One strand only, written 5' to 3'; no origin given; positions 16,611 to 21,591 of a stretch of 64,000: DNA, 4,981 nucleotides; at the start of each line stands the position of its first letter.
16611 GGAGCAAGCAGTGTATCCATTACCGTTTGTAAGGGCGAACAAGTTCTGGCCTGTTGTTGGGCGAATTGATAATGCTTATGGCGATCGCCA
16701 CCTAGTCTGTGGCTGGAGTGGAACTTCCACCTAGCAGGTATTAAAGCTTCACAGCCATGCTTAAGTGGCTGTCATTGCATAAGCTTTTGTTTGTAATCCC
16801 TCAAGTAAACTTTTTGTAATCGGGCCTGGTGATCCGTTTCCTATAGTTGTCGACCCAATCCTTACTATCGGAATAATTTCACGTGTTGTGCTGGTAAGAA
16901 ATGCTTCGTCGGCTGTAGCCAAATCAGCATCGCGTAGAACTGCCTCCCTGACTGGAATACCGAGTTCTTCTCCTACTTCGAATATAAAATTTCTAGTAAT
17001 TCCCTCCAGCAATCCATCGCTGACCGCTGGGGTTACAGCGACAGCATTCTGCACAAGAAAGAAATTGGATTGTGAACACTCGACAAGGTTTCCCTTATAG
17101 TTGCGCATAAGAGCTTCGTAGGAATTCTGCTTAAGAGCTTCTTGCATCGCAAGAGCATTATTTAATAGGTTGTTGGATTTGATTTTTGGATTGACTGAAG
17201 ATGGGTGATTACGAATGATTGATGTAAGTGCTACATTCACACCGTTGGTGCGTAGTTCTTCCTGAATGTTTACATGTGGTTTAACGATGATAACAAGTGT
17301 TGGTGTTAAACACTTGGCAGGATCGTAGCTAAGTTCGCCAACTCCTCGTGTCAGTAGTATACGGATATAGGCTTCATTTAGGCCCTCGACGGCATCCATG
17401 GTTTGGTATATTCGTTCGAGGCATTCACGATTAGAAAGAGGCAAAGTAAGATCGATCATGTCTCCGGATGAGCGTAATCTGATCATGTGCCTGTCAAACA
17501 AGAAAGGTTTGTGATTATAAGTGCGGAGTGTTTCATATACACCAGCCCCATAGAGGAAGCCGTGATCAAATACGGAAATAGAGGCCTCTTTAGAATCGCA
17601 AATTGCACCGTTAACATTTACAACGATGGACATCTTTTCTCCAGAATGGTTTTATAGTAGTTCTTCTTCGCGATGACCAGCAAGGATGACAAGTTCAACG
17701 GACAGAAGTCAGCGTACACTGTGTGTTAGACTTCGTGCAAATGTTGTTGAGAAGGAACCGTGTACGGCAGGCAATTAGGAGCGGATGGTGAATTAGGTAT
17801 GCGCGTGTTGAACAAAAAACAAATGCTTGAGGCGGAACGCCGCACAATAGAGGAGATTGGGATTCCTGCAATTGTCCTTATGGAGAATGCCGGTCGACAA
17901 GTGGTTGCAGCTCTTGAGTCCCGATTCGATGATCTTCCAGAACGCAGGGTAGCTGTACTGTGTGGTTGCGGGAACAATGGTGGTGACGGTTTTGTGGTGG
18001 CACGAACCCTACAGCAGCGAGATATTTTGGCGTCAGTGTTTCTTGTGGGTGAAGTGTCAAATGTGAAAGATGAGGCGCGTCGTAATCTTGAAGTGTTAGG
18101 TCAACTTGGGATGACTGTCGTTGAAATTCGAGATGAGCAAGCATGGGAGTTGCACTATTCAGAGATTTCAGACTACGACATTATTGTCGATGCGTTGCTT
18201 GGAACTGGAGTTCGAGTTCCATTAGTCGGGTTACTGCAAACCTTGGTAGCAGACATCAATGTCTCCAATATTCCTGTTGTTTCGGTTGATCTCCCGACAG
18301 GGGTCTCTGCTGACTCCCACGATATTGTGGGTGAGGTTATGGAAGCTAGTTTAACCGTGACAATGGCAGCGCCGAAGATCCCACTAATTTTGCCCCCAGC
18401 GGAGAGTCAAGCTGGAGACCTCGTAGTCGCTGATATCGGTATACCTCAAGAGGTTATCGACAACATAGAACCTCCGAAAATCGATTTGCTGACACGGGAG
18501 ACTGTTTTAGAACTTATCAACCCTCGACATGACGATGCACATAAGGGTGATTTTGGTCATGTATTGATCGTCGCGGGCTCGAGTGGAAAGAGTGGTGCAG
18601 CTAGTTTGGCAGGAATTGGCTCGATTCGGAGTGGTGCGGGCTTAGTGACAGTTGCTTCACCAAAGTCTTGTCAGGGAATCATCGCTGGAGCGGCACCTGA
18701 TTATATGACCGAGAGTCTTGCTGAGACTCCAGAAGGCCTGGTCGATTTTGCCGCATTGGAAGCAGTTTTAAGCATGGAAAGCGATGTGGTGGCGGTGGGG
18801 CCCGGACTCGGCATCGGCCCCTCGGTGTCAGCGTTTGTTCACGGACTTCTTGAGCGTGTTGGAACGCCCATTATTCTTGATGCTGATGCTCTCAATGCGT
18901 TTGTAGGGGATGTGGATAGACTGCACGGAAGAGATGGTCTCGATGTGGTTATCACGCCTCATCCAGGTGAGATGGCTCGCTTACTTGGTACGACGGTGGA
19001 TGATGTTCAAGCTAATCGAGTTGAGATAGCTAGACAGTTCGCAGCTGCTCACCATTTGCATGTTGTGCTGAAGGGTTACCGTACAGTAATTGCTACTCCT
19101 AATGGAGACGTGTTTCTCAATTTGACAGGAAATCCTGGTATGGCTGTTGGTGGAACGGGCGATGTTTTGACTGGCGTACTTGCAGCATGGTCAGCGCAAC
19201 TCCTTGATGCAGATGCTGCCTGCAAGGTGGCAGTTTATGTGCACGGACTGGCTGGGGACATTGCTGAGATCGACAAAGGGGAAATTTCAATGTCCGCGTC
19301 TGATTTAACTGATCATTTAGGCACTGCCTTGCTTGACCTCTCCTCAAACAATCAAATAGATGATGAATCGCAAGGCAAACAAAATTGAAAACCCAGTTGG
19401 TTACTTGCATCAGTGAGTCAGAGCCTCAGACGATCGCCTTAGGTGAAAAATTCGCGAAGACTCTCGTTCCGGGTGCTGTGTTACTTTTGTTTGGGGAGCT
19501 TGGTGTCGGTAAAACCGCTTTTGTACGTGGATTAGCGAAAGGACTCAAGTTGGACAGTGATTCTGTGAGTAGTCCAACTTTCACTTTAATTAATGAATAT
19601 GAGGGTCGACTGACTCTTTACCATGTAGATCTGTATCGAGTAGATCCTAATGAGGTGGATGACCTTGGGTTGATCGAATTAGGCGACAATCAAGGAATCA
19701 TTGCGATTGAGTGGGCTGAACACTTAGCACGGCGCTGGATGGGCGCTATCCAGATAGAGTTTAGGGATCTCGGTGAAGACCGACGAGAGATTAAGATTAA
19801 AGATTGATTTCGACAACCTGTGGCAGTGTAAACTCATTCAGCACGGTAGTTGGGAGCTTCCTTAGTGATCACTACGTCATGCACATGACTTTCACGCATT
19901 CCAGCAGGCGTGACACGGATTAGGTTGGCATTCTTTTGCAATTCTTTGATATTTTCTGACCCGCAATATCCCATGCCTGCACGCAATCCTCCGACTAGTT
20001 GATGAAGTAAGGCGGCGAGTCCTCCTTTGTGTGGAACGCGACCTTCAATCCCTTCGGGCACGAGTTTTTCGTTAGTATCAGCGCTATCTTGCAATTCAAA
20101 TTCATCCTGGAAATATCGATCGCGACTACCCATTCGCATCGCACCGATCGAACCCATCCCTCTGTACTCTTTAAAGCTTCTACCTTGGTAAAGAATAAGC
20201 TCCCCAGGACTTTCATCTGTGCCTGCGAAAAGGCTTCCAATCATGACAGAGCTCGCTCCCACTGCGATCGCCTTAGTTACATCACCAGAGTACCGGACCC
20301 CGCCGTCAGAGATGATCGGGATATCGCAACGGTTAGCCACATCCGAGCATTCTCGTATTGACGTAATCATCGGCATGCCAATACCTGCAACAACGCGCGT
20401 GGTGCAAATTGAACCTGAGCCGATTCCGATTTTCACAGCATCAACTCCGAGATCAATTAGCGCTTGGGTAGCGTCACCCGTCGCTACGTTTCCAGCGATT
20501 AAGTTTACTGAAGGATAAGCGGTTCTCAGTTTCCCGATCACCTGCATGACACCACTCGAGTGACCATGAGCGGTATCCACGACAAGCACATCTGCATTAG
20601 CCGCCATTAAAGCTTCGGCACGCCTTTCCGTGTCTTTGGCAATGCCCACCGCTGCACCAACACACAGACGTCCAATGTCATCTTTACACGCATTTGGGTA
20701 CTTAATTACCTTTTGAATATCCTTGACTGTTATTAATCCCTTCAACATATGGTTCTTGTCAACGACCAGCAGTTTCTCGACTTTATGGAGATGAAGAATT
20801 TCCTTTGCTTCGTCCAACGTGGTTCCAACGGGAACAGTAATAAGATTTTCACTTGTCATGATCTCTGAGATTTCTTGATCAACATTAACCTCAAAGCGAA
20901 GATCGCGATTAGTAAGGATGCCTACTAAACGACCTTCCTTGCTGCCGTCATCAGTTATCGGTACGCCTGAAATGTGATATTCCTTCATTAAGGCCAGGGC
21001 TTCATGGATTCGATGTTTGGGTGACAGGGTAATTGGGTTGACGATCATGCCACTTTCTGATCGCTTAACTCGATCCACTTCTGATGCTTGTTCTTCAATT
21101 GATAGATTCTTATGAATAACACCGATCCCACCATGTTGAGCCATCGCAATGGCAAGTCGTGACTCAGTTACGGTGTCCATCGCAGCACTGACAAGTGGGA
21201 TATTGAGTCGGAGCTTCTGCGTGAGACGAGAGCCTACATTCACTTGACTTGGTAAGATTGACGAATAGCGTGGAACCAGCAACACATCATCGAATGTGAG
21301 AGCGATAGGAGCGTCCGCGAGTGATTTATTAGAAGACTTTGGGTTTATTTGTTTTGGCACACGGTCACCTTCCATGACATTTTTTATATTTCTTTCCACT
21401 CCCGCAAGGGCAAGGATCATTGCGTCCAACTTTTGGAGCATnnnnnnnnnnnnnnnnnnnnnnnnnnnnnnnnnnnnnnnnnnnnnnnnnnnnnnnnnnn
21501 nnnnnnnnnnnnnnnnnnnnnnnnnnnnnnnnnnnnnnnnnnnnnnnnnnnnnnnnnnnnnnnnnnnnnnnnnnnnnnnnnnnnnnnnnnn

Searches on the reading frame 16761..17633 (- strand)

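Call 44: search_protein_families(library=pfam, proteins=[window:16761-17633:-], max_evalue=0.00001)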
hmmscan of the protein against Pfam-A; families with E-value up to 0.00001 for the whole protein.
window:16761-17633:- (290 aa): 1 family
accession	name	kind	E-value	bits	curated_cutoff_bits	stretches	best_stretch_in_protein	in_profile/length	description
PF01063.24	Aminotran_4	-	3.1e-53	181.3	28.5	1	31-259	1-223/223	Amino-transferase class IV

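Call 46: search_protein_families(library=ncbifam, proteins=[window:16761-17633:-], max_evalue=1e-10)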
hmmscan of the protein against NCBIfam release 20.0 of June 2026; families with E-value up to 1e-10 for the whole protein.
window:16761-17633:- (290 aa): 16 families
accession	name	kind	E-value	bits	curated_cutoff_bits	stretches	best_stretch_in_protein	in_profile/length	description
NF006185.0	PRK08320.1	subfamily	7.5e-82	274.8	363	1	3-282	3-281/292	branched-chain amino acid aminotransferase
NF009126.0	PRK12479.1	equivalog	4.7e-69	232.8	518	1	5-281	6-281/299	branched-chain-amino-acid transaminase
TIGR01122.1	ilvE_I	equivalog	7e-64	215.8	245.55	1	7-278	2-278/298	branched-chain-amino-acid transaminase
NF005800.0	PRK07650.1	equivalog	1.2e-57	195.4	308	1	4-283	2-275/290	aminodeoxychorismate lyase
NF005146.0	PRK06606.1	equivalog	9.9e-56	188.9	279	1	6-278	10-286/307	branched-chain amino acid transaminase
NF005209.0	PRK06680.1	subfamily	2.1e-54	184.4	320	1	3-279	3-276/286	D-amino-acid transaminase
TIGR01121.1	D_amino_aminoT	equivalog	2.2e-51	174.6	277.45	1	6-283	3-274/276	D-amino-acid transaminase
NF005726.0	PRK07544.1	equivalog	4.2e-41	141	396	1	5-280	13-284/295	branched-chain amino acid aminotransferase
TIGR03461.1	pabC_Proteo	equivalog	6e-39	133.8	176.85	1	14-263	5-249/262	aminodeoxychorismate lyase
NF004761.0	PRK06092.1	equivalog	1.2e-37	129.6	260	1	15-263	8-251/268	aminodeoxychorismate lyase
NF009066.0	PRK12400.1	equivalog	1.4e-37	129.7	538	1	8-279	10-277/290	D-amino-acid transaminase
NF009896.0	PRK13356.1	equivalog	4e-27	95.1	262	1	8-267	13-269/287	branched-chain amino acid aminotransferase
NF005888.0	PRK07849.1-3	equivalog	2.1e-22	79.4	273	1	9-260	19-270/298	aminodeoxychorismate lyase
NF005886.0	PRK07849.1-1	equivalog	3.5e-16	59.3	253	1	21-260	30-268/291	aminodeoxychorismate lyase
NF005887.0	PRK07849.1-2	equivalog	1.9e-14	53.7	278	1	2-249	4-255/291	aminodeoxychorismate lyase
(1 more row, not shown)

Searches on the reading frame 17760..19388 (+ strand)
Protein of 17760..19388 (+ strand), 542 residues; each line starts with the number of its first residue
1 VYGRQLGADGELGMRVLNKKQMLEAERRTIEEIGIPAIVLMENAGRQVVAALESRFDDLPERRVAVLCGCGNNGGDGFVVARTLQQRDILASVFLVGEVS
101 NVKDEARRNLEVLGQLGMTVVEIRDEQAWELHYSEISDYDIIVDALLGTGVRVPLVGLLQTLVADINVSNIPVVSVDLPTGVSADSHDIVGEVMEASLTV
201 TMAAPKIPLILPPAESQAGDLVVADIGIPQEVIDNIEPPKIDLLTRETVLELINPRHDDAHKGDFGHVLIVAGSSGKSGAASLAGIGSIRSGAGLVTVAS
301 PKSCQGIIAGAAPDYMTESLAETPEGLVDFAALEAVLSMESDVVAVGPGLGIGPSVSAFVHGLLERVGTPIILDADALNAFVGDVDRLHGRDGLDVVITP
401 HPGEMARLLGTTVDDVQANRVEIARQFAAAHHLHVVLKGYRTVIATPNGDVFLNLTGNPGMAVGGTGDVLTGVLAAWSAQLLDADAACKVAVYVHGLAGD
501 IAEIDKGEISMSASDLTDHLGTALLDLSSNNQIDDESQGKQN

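Call 44: search_protein_families(library=pfam, proteins=[window:17760-19388:+], max_evalue=0.00001)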
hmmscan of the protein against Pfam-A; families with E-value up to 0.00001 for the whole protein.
window:17760-19388:+ (542 aa): 2 families
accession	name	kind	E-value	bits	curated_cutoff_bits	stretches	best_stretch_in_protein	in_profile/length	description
PF01256.23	Carb_kinase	-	5.5e-48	164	27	1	268-519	1-239/242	NAD(P)H-hydrate dehydratase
PF03853.21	YjeF_N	-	1.2e-42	146.2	24.9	1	39-206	3-167/169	YjeF-related protein N-terminus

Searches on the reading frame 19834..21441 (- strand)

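Call 44: search_protein_families(library=pfam, proteins=[window:19834-21441:-], max_evalue=0.00001)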
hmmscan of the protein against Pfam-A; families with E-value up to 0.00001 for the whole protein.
window:19834-21441:- (535 aa): 4 families
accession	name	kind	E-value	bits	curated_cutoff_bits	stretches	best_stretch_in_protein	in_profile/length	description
PF00478.31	IMPDH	-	1.3e-159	531.3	25.6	1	47-521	1-345/345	IMP dehydrogenase / GMP reductase domain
PF00571.33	CBS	-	3.3e-21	75.8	24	2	132-183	5-53/57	CBS domain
PF03060.21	NMO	-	5.6e-09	36.3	28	0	317-413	141-233/331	Nitronate monooxygenase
PF01070.24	FMN_dh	-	3.3e-07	30.1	24.9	1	313-405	220-305/350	FMN-dependent dehydrogenase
